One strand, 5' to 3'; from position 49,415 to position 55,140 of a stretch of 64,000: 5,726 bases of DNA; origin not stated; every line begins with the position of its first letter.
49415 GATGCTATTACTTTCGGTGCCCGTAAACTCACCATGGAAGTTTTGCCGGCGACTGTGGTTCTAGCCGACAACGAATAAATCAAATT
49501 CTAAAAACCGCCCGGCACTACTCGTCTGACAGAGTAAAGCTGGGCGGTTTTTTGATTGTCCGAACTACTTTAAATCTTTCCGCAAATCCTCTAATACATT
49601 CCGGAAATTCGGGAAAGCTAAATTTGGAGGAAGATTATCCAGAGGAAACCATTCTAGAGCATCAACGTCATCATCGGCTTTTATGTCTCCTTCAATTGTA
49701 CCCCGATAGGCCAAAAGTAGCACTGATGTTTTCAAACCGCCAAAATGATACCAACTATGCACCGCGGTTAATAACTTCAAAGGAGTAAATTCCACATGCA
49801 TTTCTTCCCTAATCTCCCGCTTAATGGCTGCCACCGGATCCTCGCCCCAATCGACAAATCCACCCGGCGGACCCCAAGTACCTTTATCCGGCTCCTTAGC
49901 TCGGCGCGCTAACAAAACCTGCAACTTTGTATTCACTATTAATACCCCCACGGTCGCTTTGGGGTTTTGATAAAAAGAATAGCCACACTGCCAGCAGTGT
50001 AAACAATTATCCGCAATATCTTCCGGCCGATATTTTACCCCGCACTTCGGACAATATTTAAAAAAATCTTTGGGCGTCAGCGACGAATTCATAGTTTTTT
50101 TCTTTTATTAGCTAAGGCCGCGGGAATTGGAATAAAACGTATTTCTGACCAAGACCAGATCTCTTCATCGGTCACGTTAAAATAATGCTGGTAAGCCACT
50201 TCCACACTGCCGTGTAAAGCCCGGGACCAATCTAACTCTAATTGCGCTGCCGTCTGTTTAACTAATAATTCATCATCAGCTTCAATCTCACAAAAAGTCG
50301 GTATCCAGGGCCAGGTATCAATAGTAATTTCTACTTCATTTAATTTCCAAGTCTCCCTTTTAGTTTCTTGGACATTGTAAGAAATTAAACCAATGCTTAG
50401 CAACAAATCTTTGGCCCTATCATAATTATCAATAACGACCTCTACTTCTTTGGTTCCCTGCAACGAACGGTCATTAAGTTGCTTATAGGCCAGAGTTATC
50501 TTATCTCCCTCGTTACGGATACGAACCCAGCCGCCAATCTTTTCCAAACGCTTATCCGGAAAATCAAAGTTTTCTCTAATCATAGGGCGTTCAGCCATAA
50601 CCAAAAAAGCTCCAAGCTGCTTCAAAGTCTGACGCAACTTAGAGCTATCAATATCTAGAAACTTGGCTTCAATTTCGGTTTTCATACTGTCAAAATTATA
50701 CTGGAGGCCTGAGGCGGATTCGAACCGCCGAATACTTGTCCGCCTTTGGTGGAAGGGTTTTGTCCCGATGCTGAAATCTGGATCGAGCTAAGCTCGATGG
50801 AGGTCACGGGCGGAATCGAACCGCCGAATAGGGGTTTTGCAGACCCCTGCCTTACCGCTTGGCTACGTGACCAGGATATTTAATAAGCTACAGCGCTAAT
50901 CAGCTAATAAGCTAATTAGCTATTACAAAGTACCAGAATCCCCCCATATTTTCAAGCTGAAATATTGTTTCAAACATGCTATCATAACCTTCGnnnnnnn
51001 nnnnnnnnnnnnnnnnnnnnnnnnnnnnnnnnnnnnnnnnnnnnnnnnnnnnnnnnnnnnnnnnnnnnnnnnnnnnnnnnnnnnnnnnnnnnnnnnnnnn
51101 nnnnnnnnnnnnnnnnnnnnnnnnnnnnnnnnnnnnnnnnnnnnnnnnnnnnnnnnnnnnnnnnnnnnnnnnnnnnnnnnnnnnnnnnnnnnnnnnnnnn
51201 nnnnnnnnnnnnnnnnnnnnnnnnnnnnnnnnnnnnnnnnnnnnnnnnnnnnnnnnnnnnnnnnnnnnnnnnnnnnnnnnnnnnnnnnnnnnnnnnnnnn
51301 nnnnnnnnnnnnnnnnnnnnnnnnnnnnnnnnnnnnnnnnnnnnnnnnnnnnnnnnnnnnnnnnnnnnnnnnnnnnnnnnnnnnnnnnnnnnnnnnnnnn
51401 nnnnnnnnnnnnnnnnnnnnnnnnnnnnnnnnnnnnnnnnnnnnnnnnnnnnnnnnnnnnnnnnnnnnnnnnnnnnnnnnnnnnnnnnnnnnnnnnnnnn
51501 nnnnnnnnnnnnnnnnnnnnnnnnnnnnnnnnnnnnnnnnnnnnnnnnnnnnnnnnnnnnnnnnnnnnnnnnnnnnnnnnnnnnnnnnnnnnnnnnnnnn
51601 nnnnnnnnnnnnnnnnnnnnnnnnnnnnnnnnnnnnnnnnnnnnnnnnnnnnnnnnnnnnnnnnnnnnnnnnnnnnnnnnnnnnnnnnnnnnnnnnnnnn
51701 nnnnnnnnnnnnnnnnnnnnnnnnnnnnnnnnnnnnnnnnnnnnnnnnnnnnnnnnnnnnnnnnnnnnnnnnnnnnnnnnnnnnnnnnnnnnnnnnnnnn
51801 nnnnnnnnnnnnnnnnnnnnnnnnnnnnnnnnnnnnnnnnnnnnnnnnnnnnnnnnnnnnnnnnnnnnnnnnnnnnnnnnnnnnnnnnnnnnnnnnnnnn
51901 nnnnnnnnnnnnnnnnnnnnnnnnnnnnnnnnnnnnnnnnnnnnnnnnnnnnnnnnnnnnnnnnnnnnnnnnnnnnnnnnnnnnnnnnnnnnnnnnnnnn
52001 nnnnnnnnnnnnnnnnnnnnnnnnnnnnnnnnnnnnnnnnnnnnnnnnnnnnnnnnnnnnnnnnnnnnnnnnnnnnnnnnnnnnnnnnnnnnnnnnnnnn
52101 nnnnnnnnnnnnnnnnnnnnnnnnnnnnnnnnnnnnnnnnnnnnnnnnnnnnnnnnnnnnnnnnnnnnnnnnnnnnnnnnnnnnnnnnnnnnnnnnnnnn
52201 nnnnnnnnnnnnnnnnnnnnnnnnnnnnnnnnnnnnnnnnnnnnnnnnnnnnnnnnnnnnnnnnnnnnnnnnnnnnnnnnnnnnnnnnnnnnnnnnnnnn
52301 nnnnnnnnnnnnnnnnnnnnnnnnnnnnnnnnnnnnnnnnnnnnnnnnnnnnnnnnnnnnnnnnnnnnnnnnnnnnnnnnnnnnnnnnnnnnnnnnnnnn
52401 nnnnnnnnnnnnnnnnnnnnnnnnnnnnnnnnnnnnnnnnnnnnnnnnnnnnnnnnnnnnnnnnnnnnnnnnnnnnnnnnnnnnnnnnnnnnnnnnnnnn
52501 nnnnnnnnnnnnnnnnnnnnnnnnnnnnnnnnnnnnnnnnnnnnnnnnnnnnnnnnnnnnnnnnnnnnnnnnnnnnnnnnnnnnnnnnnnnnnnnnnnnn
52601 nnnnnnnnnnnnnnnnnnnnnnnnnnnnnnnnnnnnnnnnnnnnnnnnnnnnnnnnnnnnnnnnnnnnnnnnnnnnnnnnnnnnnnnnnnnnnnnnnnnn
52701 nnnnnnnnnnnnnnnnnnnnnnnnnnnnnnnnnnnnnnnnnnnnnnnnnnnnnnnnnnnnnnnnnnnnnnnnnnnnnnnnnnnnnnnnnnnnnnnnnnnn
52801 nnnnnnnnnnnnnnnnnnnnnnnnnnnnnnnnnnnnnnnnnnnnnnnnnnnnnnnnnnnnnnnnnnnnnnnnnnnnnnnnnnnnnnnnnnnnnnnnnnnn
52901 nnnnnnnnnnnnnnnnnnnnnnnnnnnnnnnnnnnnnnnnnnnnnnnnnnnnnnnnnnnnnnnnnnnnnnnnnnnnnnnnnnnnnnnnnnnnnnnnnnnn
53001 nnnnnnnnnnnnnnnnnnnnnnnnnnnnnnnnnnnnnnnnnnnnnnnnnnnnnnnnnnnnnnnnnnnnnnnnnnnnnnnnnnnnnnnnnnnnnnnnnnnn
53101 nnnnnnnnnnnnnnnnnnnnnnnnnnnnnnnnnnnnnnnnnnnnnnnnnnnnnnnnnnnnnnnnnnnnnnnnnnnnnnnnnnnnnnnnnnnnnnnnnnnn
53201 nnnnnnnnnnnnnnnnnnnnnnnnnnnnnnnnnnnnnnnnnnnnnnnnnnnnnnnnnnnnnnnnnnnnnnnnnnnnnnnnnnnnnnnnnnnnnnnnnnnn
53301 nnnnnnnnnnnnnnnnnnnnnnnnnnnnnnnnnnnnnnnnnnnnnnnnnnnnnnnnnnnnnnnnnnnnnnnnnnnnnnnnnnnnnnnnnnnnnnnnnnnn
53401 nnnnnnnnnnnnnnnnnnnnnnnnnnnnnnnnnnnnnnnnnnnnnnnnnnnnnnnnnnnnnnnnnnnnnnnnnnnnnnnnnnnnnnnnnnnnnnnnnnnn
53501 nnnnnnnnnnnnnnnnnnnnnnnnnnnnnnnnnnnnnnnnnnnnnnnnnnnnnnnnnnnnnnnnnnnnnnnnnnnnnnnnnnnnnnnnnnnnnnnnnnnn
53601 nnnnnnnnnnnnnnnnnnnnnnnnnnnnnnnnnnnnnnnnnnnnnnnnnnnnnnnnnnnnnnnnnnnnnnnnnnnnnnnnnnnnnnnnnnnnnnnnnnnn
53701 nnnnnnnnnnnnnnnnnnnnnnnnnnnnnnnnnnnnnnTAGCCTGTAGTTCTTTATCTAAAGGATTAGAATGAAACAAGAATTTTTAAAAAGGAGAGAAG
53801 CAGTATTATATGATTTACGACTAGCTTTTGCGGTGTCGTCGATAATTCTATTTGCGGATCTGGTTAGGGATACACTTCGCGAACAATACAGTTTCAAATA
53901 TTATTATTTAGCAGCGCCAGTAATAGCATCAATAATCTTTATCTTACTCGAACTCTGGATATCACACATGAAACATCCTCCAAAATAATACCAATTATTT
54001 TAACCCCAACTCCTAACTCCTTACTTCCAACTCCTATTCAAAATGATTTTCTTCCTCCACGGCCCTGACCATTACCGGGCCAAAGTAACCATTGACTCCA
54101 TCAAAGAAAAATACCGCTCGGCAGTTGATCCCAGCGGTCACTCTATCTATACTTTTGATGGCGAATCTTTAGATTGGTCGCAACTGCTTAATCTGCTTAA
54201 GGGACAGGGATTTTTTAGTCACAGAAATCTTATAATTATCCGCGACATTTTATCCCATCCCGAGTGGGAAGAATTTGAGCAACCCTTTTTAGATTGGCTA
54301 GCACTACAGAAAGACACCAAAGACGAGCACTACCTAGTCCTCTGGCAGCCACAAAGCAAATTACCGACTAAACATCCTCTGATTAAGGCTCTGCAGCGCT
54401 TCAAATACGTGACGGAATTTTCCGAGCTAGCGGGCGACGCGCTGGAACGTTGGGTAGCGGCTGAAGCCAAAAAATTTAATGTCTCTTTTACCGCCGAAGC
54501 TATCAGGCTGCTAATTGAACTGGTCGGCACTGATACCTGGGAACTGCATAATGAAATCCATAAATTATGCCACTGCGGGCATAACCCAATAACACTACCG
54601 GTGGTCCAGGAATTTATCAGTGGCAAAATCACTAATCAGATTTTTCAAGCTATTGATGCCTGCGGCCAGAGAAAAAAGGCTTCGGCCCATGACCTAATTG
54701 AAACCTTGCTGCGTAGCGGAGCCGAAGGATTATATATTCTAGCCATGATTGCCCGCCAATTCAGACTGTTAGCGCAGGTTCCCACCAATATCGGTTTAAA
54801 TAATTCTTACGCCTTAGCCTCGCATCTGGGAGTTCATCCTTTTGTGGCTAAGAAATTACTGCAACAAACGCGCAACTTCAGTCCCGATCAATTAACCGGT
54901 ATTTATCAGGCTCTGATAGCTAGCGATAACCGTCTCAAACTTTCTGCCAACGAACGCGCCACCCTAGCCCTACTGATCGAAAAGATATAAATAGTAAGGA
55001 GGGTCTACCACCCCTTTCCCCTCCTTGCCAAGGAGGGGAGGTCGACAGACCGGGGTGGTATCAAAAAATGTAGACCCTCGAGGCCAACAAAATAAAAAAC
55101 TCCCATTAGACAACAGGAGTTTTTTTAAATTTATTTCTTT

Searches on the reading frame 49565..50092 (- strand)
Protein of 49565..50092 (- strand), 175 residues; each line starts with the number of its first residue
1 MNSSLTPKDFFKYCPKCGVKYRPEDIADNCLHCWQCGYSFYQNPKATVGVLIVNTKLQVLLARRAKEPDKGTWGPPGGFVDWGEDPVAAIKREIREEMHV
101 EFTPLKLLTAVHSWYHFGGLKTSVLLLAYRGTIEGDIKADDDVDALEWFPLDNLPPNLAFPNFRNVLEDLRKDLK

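Call 100: search_protein_families(library=pfam, proteins=[window:49565-50092:-], max_evalue=0.00001)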
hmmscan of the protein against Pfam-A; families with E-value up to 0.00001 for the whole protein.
window:49565-50092:- (175 aa): 1 family
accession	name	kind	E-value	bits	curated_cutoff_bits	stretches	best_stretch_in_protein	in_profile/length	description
PF00293.34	NUDIX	-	4.1e-24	85.5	21.1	1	45-167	3-131/134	NUDIX domain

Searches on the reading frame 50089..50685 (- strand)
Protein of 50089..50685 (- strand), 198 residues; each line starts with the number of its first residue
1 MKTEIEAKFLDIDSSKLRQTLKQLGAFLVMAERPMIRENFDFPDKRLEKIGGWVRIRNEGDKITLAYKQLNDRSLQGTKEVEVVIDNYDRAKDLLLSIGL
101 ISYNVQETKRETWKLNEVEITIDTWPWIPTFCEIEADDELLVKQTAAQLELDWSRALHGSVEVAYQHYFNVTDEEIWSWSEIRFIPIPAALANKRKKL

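Call 100: search_protein_families(library=pfam, proteins=[window:50089-50685:-], max_evalue=0.00001)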
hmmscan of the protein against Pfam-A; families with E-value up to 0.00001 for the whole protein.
window:50089-50685:- (198 aa): 1 family
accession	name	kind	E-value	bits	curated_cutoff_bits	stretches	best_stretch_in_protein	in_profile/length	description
PF01928.26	CYTH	-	1.4e-13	51.5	23.2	1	3-140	2-149/179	CYTH domain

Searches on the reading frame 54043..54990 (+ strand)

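Call 100: search_protein_families(library=pfam, proteins=[window:54043-54990:+], max_evalue=0.00001)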
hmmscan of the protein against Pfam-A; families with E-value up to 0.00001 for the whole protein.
window:54043-54990:+ (315 aa): 1 family
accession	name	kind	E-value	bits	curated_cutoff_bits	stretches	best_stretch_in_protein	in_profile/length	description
PF21694.2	DNA_pol3_delta_C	-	6.7e-23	81.4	27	1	198-306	2-111/121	DNA polymerase III delta subunit, C-terminal domain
